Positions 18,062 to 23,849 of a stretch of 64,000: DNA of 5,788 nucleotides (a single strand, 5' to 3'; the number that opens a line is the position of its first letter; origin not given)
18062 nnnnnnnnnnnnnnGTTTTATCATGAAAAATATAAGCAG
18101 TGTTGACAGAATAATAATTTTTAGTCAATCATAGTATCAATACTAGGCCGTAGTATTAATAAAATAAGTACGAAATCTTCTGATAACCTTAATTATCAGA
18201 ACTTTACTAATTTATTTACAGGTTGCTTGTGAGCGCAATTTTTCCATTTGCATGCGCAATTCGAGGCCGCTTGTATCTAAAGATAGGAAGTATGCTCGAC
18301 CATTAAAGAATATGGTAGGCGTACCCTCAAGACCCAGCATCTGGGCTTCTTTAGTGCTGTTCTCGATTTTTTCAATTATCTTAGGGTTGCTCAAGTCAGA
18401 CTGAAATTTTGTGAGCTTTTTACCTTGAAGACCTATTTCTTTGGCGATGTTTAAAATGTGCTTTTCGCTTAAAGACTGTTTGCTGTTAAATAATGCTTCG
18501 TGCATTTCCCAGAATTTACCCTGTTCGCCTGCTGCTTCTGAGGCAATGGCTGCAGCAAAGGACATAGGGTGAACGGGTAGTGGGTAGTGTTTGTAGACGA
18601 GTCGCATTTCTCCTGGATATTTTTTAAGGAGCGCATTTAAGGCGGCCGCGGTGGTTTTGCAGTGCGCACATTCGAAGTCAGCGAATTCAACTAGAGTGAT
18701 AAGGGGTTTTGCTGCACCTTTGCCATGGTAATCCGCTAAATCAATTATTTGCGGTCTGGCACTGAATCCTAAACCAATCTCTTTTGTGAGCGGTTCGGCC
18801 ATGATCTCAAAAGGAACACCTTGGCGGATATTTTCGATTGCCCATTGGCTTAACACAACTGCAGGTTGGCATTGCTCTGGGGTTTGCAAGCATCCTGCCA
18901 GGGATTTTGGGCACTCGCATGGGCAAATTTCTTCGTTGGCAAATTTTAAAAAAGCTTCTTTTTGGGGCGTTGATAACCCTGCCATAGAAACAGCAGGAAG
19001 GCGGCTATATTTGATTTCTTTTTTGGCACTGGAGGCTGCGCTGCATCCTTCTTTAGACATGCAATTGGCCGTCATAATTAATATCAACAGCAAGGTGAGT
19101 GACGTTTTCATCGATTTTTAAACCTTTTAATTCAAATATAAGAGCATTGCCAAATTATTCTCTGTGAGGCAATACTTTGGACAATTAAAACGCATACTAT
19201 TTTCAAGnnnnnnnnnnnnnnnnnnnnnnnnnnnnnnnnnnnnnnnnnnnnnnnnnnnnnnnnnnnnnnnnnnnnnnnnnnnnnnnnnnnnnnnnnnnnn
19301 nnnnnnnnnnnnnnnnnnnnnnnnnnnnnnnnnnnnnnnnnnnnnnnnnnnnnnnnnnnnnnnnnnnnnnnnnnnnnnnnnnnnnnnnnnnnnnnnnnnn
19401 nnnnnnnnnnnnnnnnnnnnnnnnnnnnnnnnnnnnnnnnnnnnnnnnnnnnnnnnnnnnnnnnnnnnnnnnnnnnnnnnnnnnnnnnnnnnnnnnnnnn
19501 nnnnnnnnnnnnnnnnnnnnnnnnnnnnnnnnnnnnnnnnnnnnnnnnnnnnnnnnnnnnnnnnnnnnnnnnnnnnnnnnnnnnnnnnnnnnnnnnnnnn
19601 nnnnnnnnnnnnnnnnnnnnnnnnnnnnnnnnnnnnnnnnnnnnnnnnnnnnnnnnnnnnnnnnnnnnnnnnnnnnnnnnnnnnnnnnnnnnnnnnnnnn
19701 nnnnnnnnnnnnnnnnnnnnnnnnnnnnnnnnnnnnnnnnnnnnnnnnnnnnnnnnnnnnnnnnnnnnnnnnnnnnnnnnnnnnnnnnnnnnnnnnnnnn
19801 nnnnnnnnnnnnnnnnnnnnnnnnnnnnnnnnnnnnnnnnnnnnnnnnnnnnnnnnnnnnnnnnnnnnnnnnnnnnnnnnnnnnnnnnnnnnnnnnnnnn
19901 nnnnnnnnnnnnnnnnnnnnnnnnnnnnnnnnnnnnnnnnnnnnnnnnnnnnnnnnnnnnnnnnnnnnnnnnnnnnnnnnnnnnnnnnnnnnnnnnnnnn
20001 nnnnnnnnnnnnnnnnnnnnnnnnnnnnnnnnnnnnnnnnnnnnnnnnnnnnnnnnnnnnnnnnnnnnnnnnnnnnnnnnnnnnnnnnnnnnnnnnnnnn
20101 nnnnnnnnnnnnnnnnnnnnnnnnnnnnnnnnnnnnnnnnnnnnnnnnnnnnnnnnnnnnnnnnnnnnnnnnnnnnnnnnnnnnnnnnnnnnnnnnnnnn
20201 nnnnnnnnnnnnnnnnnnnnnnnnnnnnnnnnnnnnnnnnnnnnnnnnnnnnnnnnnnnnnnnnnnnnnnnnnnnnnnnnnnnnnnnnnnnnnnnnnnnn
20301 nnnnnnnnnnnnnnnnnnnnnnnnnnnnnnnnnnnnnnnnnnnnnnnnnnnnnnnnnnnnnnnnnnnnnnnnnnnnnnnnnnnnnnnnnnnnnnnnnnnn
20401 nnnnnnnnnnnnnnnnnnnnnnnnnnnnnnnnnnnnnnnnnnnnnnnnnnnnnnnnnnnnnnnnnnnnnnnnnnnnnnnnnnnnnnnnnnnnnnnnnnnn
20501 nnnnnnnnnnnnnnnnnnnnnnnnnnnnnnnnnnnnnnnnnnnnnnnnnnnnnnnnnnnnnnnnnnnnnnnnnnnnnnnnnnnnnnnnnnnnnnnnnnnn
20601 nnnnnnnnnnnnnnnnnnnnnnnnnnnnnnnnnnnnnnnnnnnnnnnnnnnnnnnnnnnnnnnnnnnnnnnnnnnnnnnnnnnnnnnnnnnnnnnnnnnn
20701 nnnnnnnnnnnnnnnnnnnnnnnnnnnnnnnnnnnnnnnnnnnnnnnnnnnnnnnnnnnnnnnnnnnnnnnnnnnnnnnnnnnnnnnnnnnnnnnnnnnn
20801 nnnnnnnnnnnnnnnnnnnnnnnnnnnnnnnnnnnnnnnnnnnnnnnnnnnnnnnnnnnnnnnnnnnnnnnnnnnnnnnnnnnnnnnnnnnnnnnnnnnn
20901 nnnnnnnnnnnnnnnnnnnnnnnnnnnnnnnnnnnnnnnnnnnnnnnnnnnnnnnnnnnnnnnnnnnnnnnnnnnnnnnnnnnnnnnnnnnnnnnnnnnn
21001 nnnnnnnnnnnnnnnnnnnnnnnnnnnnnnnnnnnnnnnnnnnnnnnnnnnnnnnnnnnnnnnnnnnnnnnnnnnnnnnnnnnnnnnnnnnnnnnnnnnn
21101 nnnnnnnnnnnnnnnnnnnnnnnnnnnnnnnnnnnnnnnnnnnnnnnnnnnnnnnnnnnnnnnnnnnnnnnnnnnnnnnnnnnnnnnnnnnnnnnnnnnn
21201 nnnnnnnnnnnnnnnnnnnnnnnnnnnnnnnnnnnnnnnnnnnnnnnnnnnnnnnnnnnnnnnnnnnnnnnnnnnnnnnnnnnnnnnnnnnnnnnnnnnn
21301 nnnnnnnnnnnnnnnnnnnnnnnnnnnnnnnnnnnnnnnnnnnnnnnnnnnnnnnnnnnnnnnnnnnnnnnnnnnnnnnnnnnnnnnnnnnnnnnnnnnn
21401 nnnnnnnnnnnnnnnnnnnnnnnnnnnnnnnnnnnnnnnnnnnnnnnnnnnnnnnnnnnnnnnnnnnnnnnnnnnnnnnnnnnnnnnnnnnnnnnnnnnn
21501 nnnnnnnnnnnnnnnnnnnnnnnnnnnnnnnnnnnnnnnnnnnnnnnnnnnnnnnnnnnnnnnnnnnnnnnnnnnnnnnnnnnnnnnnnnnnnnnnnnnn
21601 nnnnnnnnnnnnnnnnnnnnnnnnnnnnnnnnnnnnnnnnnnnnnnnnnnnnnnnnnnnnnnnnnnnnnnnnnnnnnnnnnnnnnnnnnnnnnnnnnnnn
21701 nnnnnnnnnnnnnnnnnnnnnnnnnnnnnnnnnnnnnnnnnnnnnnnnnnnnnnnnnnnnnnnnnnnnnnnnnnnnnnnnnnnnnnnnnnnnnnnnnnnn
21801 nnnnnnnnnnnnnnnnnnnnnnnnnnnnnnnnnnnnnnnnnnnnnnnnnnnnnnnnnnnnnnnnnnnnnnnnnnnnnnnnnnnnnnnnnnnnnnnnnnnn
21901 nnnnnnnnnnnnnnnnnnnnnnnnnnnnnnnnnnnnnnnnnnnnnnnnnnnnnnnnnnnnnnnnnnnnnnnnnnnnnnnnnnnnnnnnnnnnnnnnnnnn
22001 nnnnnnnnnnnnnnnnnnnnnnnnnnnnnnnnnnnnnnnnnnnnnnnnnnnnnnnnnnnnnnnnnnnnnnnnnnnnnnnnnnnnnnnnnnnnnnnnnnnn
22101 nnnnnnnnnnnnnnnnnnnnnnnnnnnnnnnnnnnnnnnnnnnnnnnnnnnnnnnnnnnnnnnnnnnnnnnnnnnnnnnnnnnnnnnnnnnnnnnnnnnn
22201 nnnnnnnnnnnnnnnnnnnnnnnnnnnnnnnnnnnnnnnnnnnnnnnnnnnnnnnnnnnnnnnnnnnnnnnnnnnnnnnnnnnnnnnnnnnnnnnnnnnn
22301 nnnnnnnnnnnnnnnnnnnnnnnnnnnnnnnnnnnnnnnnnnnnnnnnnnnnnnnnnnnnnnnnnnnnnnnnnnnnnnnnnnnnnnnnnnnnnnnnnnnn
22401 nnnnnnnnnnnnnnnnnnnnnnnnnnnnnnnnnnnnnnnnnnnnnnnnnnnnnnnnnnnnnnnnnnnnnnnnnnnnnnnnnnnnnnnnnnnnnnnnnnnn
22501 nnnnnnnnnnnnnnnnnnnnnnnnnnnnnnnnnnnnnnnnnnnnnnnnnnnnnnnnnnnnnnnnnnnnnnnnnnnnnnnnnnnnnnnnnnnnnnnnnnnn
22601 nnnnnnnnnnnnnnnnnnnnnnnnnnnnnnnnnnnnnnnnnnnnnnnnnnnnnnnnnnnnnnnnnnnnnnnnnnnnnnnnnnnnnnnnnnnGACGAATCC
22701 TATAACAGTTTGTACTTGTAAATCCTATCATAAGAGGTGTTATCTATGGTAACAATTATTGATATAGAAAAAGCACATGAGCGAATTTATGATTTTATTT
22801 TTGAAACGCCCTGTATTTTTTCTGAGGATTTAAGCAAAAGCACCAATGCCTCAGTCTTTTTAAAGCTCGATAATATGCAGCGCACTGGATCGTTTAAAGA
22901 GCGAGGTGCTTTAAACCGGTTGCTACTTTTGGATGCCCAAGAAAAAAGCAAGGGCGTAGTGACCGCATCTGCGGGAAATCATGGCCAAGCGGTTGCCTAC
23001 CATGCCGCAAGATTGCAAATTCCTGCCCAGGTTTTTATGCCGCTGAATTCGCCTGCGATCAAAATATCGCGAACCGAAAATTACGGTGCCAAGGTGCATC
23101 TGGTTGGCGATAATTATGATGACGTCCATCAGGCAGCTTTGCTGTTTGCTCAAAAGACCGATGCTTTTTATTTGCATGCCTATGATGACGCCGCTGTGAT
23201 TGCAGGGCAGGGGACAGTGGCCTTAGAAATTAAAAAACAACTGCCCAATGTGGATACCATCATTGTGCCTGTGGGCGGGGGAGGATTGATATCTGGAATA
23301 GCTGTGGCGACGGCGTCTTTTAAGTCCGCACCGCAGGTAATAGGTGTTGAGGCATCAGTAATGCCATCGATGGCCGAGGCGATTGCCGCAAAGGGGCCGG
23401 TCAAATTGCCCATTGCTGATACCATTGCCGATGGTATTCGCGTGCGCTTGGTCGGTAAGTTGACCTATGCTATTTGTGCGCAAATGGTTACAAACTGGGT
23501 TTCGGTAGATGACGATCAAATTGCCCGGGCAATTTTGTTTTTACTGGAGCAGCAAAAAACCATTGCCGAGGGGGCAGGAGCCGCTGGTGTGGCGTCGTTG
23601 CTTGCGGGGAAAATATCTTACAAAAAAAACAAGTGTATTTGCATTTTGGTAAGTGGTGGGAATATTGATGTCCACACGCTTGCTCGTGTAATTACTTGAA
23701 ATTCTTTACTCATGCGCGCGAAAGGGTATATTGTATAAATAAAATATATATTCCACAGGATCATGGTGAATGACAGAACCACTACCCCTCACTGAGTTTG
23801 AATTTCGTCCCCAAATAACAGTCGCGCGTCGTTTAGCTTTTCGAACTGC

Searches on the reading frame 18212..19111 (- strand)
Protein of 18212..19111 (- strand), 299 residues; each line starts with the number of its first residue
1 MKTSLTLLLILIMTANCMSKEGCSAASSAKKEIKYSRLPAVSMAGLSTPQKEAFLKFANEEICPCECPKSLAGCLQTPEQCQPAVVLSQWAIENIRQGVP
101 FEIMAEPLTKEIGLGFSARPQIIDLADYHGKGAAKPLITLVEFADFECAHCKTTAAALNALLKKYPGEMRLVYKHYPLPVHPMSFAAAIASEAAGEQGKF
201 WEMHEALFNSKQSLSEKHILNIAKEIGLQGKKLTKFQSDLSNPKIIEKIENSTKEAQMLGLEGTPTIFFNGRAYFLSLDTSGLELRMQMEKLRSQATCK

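Call 30: search_protein_families(library=pfam, proteins=[window:18212-19111:-], max_evalue=0.0001)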
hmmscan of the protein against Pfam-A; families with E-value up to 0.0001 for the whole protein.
window:18212-19111:- (299 aa): 2 families
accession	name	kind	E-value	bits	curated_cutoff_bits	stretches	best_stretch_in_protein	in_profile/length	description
PF13462.12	Thioredoxin_4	-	7.1e-23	82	23.2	1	132-275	9-151/165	Thioredoxin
PF01323.26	DSBA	-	3.8e-19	69.6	25.6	1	139-275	1-178/191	DSBA-like thioredoxin domain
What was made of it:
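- A Cys-rich zinc domain exported into a periplasm that has a DsbA-like protein (18212-19111; call 30) may not fold as a RING there.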

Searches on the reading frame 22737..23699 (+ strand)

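Call 31: search_protein_families(library=pfam, proteins=[window:22737-23699:+], max_evalue=0.0001)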
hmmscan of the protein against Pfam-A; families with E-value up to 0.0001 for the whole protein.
window:22737-23699:+ (320 aa): 1 family
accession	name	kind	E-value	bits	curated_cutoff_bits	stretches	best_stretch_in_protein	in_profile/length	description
PF00291.31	PALP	-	1.7e-78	264.4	35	1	19-307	3-295/295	Pyridoxal-phosphate dependent enzyme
